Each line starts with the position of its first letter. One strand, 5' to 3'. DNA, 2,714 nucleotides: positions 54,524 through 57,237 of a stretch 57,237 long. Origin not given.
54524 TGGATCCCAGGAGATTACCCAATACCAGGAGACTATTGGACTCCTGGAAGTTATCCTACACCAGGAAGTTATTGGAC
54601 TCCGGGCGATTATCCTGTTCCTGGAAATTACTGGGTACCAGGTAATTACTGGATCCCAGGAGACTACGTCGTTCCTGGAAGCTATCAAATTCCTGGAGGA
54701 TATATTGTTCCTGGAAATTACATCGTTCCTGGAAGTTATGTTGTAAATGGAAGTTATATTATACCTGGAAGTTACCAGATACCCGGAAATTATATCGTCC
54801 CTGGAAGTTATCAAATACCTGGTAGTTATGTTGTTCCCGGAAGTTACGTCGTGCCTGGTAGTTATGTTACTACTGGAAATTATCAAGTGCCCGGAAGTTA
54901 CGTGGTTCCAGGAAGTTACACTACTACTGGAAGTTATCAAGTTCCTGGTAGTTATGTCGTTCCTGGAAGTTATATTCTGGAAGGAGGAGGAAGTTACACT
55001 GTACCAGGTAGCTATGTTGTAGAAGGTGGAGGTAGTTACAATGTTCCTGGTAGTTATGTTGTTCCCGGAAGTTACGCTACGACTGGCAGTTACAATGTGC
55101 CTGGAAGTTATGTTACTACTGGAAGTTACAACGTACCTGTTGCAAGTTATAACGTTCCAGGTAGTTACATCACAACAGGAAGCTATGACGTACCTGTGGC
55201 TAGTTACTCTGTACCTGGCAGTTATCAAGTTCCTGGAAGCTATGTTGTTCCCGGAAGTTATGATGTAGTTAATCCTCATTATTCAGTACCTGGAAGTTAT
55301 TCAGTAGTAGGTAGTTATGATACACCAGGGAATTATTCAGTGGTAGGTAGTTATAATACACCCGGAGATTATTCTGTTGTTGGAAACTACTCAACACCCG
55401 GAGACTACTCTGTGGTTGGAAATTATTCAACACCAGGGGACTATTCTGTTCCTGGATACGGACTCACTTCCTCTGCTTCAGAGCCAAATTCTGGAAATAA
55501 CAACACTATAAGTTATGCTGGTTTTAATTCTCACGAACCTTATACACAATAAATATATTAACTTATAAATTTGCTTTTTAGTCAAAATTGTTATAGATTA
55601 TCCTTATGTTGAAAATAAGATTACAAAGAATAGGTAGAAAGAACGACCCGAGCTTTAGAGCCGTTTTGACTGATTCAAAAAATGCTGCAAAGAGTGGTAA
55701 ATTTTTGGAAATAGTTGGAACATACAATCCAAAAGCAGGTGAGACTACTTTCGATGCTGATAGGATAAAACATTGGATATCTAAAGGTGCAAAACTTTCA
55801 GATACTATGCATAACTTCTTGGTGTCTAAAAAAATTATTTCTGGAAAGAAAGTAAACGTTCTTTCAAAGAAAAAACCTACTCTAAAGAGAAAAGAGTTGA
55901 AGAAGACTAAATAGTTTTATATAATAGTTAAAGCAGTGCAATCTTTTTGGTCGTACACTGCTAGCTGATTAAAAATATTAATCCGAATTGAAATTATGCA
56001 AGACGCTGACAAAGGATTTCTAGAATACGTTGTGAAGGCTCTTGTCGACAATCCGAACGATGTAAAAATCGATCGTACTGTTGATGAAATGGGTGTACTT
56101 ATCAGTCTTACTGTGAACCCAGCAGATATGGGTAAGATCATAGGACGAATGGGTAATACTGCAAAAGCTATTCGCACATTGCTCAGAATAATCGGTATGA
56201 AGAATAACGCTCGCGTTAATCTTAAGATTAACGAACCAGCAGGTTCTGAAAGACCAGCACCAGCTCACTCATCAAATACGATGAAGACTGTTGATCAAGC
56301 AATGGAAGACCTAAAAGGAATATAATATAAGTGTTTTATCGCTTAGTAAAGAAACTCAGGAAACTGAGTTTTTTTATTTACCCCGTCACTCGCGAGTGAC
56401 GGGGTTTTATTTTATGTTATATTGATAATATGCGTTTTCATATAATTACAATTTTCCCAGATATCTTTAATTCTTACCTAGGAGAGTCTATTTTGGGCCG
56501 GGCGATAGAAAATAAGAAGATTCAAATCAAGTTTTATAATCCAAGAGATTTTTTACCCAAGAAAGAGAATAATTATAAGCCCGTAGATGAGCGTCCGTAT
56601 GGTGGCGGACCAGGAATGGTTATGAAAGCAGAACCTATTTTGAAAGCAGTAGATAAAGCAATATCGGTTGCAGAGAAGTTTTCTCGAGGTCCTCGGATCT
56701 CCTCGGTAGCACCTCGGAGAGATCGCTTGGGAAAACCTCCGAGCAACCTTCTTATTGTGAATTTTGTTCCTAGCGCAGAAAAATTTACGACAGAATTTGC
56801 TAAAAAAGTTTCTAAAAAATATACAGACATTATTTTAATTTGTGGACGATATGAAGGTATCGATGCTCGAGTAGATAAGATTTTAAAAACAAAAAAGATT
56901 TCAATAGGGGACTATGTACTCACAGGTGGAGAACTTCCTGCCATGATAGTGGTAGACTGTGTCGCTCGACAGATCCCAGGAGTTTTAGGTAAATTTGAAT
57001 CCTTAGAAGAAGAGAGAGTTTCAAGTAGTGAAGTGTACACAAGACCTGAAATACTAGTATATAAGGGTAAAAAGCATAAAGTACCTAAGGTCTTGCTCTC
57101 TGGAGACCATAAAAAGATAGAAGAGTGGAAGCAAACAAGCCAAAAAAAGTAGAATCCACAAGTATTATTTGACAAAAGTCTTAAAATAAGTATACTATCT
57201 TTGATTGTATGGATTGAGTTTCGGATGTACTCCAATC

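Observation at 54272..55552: Strongly promoted, membrane-anchored protein made of about 50 tandem Tyr-containing hexapeptides (PGSYxV)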

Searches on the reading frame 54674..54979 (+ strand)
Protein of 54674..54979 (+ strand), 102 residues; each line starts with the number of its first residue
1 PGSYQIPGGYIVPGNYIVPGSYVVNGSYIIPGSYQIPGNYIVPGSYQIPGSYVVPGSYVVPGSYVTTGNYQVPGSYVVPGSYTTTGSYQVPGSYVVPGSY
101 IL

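Call 49: predict_structure(protein=window:54674-54979:+)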
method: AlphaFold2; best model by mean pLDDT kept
length: 102 residues; sequences in the alignment: 1
mean_pLDDT: 57.9   pTM: 0.41
mean pLDDT of the five models: 57.9, 49.8, 48.8, 39.5, 27.9
residues with pLDDT >= 90: 0; 70-90: 0; 50-70: 97; < 50: 5
segments of 3 or more residues with pLDDT < 50: 1-3
pLDDT, mean of each block of 10 residues (from residue 1): 50 56 58 57 59 61 62 61 62 55 52
secondary structure, 60 per line:
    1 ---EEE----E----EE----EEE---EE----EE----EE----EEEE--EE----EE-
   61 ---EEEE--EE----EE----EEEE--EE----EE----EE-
elements in order: E4-6 E22-24 E46-49 E64-67 E82-85

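Call 51: fold_search(model_id=the predicted structure, library=pdb)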
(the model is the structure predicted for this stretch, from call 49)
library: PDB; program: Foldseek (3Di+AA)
matches with E <= 10: 97; with E <= 0.001: 0
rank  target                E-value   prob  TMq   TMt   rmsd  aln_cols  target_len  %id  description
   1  4kh3                  6.2e-02  0.51  0.34  0.10  11.2       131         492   13  Structure of a bacterial self-associating protein (released 2014-01-15)
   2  7ehk                  7.9e-02  0.41  0.32  0.17  11.5       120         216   11  Crystal structure of C107S mutant of FfIBP (released 2022-03-02)
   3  9lhs                  1.1e-01  0.18  0.26  0.14  11.2       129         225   13  Crystal structure of an ice-binding protein from Candidatus Cryosericum odellii (released 2025-09-03)
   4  4nu2                  1.1e-01  0.35  0.31  0.16  11.8       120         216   11  Crystal structure of an ice-binding protein (FfIBP) from the Antarctic bacterium, Flavobacterium frigoris PS1 (released 2014-04-16)
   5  8x1o                  1.7e-01  0.41  0.38  0.21   9.5       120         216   11  Crystal structure of M249C/N270C mutant of FfIBP (released 2024-11-13)
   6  8x0z                  2.1e-01  0.21  0.29  0.15  11.8       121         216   11  Crystal structure of A101C/A120C mutant of FfIBP (released 2024-11-13)
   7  6ria_1                2.2e-01  0.95  0.59  0.65   3.3        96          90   19  Bactofilin from Thermus thermophilus, F105R mutant crystal structure (released 2019-07-17)
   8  5uyt_B                3.0e-01  0.51  0.42  0.12   9.3       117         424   12  Crystal structure of ice binding protein from an Antarctic bacterium Flavobacteriaceae (released 2017-10-25)
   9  9u4u_A                3.1e-01  0.05  0.21  0.17  14.6       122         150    8  Structure of the functional amyloid FapC from Pseudomonas sp.UK4 (released 2025-08-06)
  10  7d6c_5                5.4e-01  0.21  0.28  0.24  11.8       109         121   17  Crystal structure of CcmM N-terminal domain in complex with CcmN (released 2021-08-04)
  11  3wp9                  5.7e-01  0.08  0.28  0.16  10.1       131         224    9  Crystal structure of antifreeze protein from an Antarctic sea ice bacterium Colwellia sp. (released 2014-07-02)
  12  3uyv_A                6.5e-01  0.14  0.33  0.18   9.7       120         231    8  Crystal structure of a glycosylated ice-binding protein (LeIBP) from Arctic yeast (released 2012-02-29)
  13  9li0_A                6.5e-01  0.05  0.21  0.12  11.5       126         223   14  Crystal structure of engineered ice-binding protein (M74I and A97V) from Candidatus Cryosericum odellii strain SMC5_16 (released 2025-09-03)
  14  5b5h                  7.7e-01  0.21  0.39  0.21   9.0       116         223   15  Hydrophobic ice-binding site confer hyperactivity on antifreeze protein from a snow mold fungus (released 2016-09-28)
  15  9lhr_A                7.7e-01  0.12  0.35  0.19   8.3       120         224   12  Crystal structure of Ice binding protein from Candidatus Cryosericum odellii SMC5 (released 2025-09-03)
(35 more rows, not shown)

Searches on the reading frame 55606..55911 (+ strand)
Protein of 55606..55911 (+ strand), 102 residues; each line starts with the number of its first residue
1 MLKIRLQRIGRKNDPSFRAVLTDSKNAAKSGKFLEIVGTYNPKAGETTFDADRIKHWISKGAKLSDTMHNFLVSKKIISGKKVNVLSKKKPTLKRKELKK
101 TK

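Call 13: search_protein_families(library=pfam, proteins=[window:55606-55911:+], max_evalue=0.00001)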
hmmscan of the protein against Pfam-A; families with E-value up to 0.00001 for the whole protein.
window:55606-55911:+ (102 aa): 1 family
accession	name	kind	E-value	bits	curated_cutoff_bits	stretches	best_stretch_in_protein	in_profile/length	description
PF00886.24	Ribosomal_S16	-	1e-16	61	27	1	8-65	1-62/62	Ribosomal protein S16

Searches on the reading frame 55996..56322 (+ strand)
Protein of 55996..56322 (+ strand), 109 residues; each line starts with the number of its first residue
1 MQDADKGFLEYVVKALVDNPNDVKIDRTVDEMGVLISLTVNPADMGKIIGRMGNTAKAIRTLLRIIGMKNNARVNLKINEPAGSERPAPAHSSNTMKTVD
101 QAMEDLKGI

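Call 13: search_protein_families(library=pfam, proteins=[window:55996-56322:+], max_evalue=0.00001)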
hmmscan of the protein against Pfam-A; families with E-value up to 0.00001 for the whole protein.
window:55996-56322:+ (109 aa): 1 family
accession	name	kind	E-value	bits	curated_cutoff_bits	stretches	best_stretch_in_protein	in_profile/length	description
PF13083.13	KH_KhpA-B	-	5e-21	74.8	32.1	1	7-78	2-73/73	KhpA/KhpB, KH domain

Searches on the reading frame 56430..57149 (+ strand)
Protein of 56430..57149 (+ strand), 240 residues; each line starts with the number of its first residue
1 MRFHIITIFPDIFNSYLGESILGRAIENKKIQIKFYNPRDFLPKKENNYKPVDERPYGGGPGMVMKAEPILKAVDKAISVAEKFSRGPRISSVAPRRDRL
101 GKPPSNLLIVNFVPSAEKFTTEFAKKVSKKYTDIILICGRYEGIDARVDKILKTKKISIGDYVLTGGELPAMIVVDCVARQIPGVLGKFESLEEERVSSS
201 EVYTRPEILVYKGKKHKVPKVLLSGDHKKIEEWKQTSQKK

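Call 13: search_protein_families(library=pfam, proteins=[window:56430-57149:+], max_evalue=0.00001)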
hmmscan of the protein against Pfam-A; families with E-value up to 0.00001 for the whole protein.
window:56430-57149:+ (240 aa): 1 family
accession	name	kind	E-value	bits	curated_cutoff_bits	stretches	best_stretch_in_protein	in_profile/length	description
PF01746.26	tRNA_m1G_MT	-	6.9e-39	134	27.3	2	109-238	60-186/195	tRNA (Guanine-1)-methyltransferase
